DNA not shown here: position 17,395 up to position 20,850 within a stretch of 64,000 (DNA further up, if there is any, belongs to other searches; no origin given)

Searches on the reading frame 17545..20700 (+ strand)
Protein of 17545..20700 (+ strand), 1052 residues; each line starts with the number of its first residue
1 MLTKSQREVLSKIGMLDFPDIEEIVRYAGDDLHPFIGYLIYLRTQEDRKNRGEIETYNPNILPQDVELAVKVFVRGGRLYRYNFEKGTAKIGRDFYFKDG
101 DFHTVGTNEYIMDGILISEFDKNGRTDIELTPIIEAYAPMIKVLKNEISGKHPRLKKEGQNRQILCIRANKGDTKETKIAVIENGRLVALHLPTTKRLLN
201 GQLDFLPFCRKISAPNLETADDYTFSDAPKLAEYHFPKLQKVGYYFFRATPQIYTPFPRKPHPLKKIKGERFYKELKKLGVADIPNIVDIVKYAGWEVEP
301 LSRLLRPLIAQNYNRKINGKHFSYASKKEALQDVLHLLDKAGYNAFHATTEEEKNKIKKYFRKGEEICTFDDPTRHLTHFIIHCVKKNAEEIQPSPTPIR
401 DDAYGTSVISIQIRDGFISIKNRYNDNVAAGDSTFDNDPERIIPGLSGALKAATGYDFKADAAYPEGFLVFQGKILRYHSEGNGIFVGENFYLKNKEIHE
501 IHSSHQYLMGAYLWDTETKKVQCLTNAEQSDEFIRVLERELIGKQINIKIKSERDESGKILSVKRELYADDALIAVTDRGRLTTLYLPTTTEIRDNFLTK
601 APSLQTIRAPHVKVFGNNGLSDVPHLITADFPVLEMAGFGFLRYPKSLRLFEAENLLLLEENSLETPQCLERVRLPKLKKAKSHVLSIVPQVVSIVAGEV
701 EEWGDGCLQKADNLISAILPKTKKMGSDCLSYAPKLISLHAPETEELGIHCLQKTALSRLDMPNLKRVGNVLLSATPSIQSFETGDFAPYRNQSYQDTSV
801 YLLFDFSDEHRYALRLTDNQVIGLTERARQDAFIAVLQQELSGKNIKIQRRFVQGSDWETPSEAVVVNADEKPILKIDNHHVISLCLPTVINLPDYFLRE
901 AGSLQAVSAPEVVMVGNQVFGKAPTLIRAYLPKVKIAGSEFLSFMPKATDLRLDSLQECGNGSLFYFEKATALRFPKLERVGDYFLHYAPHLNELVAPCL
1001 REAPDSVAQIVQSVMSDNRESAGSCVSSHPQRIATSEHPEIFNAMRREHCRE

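Call 4: search_protein_families(library=pfam, proteins=[window:17545-20700:+], max_evalue=1)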
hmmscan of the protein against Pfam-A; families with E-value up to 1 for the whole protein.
window:17545-20700:+ (1052 aa): 3 families
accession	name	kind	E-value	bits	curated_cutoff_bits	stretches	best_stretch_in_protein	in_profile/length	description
PF13306.12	LRR_5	-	1.8e-07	31.5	27.7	1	699-772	44-119/127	BspA type Leucine rich repeat region (6 copies)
PF15643.12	Tox-PL-2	-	0.23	12.2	25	0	518-566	13-59/103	Papain fold toxin 2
PF08970.15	Sda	-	0.35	11.1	22.6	0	530-551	22-43/45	Sporulation inhibitor A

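Call 7: search_protein_families(library=ncbifam, proteins=[window:17545-20700:+], max_evalue=1)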
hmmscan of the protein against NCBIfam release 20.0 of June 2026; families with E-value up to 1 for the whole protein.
window:17545-20700:+ (1052 aa): 0 families

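Call 71: list_cluster_members(proteins=[window:17545-20700:+, window:9808-13932:+, P0158])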
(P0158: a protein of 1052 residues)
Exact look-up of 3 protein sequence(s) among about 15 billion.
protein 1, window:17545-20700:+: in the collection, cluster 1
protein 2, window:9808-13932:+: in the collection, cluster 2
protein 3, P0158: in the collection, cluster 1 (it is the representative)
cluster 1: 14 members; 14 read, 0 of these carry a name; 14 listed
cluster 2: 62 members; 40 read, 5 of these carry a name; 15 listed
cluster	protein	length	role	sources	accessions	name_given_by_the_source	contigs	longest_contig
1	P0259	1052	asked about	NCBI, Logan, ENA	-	-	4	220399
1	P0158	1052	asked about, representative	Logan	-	-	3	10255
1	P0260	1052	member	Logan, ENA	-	-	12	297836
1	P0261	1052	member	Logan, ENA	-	-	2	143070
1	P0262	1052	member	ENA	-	-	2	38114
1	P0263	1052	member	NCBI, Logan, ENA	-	-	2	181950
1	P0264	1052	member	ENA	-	-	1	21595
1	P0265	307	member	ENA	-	-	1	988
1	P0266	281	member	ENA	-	-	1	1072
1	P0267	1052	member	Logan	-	-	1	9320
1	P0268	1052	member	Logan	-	-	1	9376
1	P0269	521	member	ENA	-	-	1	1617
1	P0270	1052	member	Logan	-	-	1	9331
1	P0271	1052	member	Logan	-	-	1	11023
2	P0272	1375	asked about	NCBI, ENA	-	-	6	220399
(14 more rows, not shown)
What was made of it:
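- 17545..20703 (+): Paralog B, 1052 aa. Same plan as A, plus a third partial unit (aa about 830-966) between two LRR arrays. Its 90%-identity cluster has 14 members, 10 of them 1052 aa long and the rest shorter fragments (call 71).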
